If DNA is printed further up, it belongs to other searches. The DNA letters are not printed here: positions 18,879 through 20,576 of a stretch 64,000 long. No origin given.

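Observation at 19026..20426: Single-ORF fusion of a 4'-phosphopantetheinyl transferase domain and a WecB/TagA/CpsF (GT26) glycosyltransferase domain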

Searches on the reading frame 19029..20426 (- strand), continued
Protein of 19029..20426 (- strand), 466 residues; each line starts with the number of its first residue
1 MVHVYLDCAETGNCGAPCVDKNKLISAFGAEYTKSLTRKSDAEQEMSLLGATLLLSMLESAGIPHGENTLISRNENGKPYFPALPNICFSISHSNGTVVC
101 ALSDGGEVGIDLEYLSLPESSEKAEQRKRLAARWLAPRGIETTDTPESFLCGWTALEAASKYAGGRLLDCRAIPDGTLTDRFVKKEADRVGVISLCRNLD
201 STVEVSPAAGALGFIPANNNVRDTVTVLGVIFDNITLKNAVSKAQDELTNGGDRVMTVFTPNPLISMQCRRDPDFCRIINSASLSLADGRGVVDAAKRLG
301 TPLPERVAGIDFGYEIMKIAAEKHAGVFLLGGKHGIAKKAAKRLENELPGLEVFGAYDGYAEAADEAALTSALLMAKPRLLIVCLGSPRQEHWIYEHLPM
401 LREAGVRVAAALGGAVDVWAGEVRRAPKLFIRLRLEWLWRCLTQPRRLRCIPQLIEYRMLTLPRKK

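Call 11: find_related_loci(query=A1, collection=genome_contigs, flank=10000)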
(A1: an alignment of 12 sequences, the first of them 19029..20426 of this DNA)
Query A1 (466 aa) in genome_contigs; peptide patterns used: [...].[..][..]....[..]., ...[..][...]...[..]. (x = any residue, [..] = any of these).
216 stretches matched a pattern; 206 encode a relative of the query (tblastn E <= 1e-3); the best 80 are kept; 80 distinct loci.
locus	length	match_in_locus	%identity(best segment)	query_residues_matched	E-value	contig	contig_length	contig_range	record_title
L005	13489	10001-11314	57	21-461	1e-158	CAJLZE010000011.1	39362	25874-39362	MAG TPA_asm: uncultured Anaerotruncus sp. isolate ERR414264-bin.20 genome assembly, contig: NODE_504_length_39362_cov_6.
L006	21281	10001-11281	53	15-461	2e-133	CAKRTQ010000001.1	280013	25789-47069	MAG: uncultured Eubacteriales bacterium isolate REFINED_METABAT215_TOP10_CONTIGS_1500_ASSEMBLY_K77_MERGED__Hadza_MoBio_h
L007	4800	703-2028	49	1-466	5e-133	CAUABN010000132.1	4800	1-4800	MAG TPA_asm: uncultured Anaerotruncus sp. isolate ERR9762711_bin.22_MetaWRAP_v1.3_MAG genome assembly, contig: ERZ185340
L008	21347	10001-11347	48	17-461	2e-112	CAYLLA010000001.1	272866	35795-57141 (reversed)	MAG TPA_asm: uncultured Ruminococcus sp. isolate SRP313737_co1_357 genome assembly, contig: NODE_18_length_272866_cov_15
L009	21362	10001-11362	46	21-461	1e-110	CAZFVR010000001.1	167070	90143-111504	MAG TPA_asm: uncultured Ruminococcus sp. isolate SRP350583_co2_380 genome assembly, contig: NODE_29_length_167070_cov_92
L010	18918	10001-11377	46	1-461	3e-124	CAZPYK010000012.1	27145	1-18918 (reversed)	MAG TPA_asm: uncultured Ruminococcus sp. isolate SRP225648_co1_490 genome assembly, contig: NODE_3809_length_27145_cov_3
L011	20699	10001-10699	45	225-461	3e-65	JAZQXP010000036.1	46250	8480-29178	MAG: Eubacteriales bacterium isolate T1900045161_TC20190155.MAGScoT_cleanbin_000078 SGB_5076_k141_1498276, whole genome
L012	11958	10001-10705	46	223-461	3e-64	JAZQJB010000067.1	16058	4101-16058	MAG: Eubacteriales bacterium isolate T1900044621_TS20190087.MAGScoT_cleanbin_000038 SGB_892_k141_1335594, whole genome s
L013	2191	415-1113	46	225-461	3e-65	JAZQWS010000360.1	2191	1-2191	MAG: Eubacteriales bacterium isolate T1900045165_TC20190159.MAGScoT_cleanbin_000013 SGB_5118_k141_2960422, whole genome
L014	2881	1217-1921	49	225-466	3e-64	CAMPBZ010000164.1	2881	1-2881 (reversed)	MAG: uncultured Clostridia bacterium isolate SRR873610_bin.107_metaWRAP_v1.3_MAG genome assembly, contig: NODE_119328_le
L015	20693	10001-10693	49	225-459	1e-62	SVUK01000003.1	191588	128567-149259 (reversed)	MAG: Oscillospiraceae bacterium isolate SIG719 k141_26066, whole genome shotgun sequence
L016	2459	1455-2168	45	220-461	9e-64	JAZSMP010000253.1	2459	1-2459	MAG: Eubacteriales bacterium isolate T1900044553_TS20190019.MAGScoT_cleanbin_000031 SGB_266_k141_797577, whole genome sh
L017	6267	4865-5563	45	225-461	1e-62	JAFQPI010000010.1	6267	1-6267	MAG: Clostridia bacterium isolate RGIG2028 Goat_Colon-1__c177946, whole genome shotgun sequence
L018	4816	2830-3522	49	225-459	5e-62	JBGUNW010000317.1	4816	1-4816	MAG: Eubacteriales bacterium isolate ruminal_MAG_200 ruminal_MAG_200_contig_0317, whole genome shotgun sequence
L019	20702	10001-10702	44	224-461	1e-61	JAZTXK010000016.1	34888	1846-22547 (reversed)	MAG: Eubacteriales bacterium isolate T1900045330_YK20190019.MAGScoT_cleanbin_000010 SGB_6514_k141_191727, whole genome s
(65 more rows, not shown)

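Call 15: list_cluster_members(proteins=[P0018, P0023, P0025, P0024])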
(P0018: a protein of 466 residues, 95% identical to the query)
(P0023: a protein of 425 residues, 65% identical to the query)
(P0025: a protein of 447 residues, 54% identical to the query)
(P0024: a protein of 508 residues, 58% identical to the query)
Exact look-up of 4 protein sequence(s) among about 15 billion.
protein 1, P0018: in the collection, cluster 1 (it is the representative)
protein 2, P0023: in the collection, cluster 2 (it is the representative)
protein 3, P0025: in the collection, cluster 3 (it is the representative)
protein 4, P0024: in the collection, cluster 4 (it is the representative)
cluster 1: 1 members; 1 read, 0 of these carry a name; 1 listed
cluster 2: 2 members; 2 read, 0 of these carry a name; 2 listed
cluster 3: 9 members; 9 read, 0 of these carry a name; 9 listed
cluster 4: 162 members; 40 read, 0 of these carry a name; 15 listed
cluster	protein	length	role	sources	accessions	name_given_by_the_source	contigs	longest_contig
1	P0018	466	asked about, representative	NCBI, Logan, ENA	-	-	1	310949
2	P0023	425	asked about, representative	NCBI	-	-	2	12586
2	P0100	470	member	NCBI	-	-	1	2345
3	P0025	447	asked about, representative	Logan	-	-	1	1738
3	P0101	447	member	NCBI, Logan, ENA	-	-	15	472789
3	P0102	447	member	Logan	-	-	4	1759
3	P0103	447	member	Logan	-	-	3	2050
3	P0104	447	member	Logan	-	-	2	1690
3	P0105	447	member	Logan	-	-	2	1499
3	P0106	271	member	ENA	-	-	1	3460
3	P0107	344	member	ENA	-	-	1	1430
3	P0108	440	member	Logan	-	-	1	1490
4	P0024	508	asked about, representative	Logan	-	-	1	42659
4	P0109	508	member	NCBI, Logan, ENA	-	-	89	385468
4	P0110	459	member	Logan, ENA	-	-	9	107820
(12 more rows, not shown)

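Call 22: predict_structure(alignment_id=A1)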
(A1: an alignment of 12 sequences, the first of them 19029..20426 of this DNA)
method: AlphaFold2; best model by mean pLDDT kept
length: 466 residues; sequences in the alignment: 12
mean_pLDDT: 86.7   pTM: 0.55
mean pLDDT of the five models: 86.7, 86.7, 82.8, 82.4, 81.4
residues with pLDDT >= 90: 217; 70-90: 225; 50-70: 19; < 50: 5
segments of 3 or more residues with pLDDT < 50: 219-221
pLDDT, mean of each block of 10 residues (from residue 1): 87 72 92 86 88 91 88 89 93 94 93 92 91 84 85 93 80 81 89 92 79 71 74 91 87 84 91 81 90 87 89 96 93 89 94 84 68 92 92 90 93 90 84 81 83 90 67
secondary structure, 60 per line:
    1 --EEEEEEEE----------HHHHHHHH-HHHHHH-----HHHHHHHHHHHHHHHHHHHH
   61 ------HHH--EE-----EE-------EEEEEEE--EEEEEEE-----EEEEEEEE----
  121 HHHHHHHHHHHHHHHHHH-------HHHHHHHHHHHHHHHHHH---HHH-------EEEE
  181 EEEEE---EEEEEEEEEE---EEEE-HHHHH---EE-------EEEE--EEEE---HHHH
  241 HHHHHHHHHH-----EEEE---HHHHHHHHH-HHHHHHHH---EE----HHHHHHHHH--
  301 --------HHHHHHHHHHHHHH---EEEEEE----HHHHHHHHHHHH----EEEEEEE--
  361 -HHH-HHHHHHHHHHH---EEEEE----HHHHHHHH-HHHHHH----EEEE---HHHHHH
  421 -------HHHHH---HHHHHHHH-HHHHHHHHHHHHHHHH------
elements in order: E3-10 H21-28 H30-35 H41-60 E88-94 E97-103 E109-116 H121-138 H146-163 E177-185 E189-198 E202-205 H207-211 E224-227 E230-233 H237-250 E256-259 H263-271 H273-280 H290-298 H309-322 E326-331 H336-347 E352-358 H366-376 E380-384 H389-396 H398-403 E408-411 H415-420 H428-432 H436-443 H445-460

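Call 25: fold_search(model_id=the predicted structure, library=pdb)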
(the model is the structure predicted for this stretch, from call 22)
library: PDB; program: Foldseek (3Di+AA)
matches with E <= 10: 1084; with E <= 0.001: 40
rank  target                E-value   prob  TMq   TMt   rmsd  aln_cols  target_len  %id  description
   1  7n41_A                1.4e-17  1.00  0.41  0.95   1.5       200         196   34  Crystal structure of TagA with UDP-ManNAc (released 2021-12-29)
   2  7mpk_A                2.4e-17  1.00  0.41  0.95   1.5       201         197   34  Crystal structure of TagA with UDP-GlcNAc (released 2021-12-29)
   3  7mpk_C                3.1e-17  1.00  0.41  0.94   1.5       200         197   34  Crystal structure of TagA with UDP-GlcNAc (released 2021-12-29)
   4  7mpk_B                3.2e-17  1.00  0.41  0.95   1.4       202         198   35  Crystal structure of TagA with UDP-GlcNAc (released 2021-12-29)
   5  5wb4_A                1.1e-16  1.00  0.40  0.95   1.5       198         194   34  Crystal structure of the TarA wall teichoic acid glycosyltransferase (released 2019-01-16)
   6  5wb4_E                1.2e-16  1.00  0.40  0.95   1.3       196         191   34  Crystal structure of the TarA wall teichoic acid glycosyltransferase (released 2019-01-16)
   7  5wb4_B                1.4e-16  1.00  0.40  0.94   1.6       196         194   34  Crystal structure of the TarA wall teichoic acid glycosyltransferase (released 2019-01-16)
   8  5wb4_F                2.6e-16  1.00  0.40  0.94   1.5       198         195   34  Crystal structure of the TarA wall teichoic acid glycosyltransferase (released 2019-01-16)
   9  5wb4_C                3.0e-16  1.00  0.40  0.94   1.6       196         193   34  Crystal structure of the TarA wall teichoic acid glycosyltransferase (released 2019-01-16)
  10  5wfg_E                5.6e-16  1.00  0.40  0.95   1.4       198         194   34  Crystal structure of the TarA wall teichoic acid glycosyltransferase bound to UDP (released 2019-01-16)
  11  5wfg_A                9.5e-16  1.00  0.40  0.95   1.4       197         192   34  Crystal structure of the TarA wall teichoic acid glycosyltransferase bound to UDP (released 2019-01-16)
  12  5wfg_B                1.5e-15  1.00  0.40  0.95   1.4       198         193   34  Crystal structure of the TarA wall teichoic acid glycosyltransferase bound to UDP (released 2019-01-16)
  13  5wfg_F                5.2e-15  1.00  0.40  0.95   1.5       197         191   34  Crystal structure of the TarA wall teichoic acid glycosyltransferase bound to UDP (released 2019-01-16)
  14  5wfg_C                5.3e-14  1.00  0.39  0.94   1.6       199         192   34  Crystal structure of the TarA wall teichoic acid glycosyltransferase bound to UDP (released 2019-01-16)
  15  4mrt_A                8.0e-08  1.00  0.31  0.58   5.6       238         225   18  Structure of the Phosphopantetheine Transferase Sfp in Complex with Coenzyme A and a Peptidyl Carrier Protein (released 2014-04-23)
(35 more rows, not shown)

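Call 26: search_protein_families(library=pfam, proteins=[P0026, P0030], max_evalue=0.01)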
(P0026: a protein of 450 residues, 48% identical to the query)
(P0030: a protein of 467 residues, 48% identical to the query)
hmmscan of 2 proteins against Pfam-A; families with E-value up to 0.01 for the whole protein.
P0026 (450 aa): 2 families
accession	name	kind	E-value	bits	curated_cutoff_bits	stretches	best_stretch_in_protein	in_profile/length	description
PF03808.19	Glyco_tran_WecG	-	2e-51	174.6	27.4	1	258-425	1-165/168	Glycosyl transferase WecG/TagA/CpsF family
PF01648.25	ACPS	-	0.00085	19.8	25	1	97-160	2-73/111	4'-phosphopantetheinyl transferase superfamily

P0030 (467 aa): 1 family
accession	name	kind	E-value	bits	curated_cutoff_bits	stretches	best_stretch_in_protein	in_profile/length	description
PF03808.19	Glyco_tran_WecG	-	2.6e-47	161.2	27.4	1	287-454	1-165/168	Glycosyl transferase WecG/TagA/CpsF family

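Call 32: find_encoding_contigs(protein=P0021, flank=10000, max_places=1)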
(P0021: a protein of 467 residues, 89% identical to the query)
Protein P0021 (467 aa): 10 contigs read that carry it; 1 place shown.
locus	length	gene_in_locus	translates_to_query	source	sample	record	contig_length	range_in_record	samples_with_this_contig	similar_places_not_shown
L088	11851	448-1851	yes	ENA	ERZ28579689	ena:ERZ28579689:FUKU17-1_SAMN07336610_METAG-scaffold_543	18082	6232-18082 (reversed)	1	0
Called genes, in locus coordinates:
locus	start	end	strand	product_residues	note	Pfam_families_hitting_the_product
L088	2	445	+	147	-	?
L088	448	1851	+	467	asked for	PF03808:Glyco_tran_WecG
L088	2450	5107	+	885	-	PF00133:tRNA-synt_1, PF01406:tRNA-synt_1e (faint), PF09334:tRNA-synt_1g, PF13603:tRNA-synt_1_2 (weak), PF09334:tRNA-synt_1g, PF08264:Anticodon_1, PF10458:Val_tRNA-synt_C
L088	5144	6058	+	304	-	PF14257:DUF4349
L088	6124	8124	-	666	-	PF07973:tRNA_SAD, PF00587:tRNA-synt_2b, PF03129:HGTP_anticodon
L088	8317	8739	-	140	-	PF02142:MGS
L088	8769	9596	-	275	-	PF00142:Fer4_NifH (weak), PF01656:CbiA, PF02374:ArsA_ATPase (weak), PF06564:CBP_BcsQ (faint), PF09140:MipZ, PF10609:ParA, PF13481:AAA_25 (faint), PF13614:AAA_31, +1 more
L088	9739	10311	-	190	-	PF04260:DUF436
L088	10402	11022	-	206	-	-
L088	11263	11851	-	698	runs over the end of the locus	PF02401:LYTB, PF21710:Spt6_S1 (faint), PF00575:S1 (weak), PF23459:S1_RRP5 (faint), PF00575:S1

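Call 33: find_encoding_contigs(protein=P0018, flank=3000, max_places=1)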
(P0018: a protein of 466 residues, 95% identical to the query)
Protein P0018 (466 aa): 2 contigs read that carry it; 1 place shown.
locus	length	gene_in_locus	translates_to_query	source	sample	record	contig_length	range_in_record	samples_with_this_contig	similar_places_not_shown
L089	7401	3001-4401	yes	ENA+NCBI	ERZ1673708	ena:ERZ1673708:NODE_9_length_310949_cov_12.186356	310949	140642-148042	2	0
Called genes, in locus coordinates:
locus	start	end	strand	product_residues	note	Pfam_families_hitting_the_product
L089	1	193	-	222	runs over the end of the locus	PF00072:Response_reg, PF00486:Trans_reg_C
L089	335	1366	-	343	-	PF00044:Gp_dh_N, PF02800:Gp_dh_C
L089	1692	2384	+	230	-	PF02683:DsbD_TM, PF13386:DsbD_2 (weak)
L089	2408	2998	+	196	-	PF00837:T4_deiodinase (weak), PF00578:AhpC-TSA, PF08534:Redoxin, PF00085:Thioredoxin, PF13098:Thioredoxin_2, PF13905:Thioredoxin_8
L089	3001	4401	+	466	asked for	PF03808:Glyco_tran_WecG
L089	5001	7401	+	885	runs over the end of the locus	PF00133:tRNA-synt_1, PF01406:tRNA-synt_1e (faint), PF09334:tRNA-synt_1g, PF13603:tRNA-synt_1_2 (weak), PF09334:tRNA-synt_1g, PF08264:Anticodon_1, PF10458:Val_tRNA-synt_C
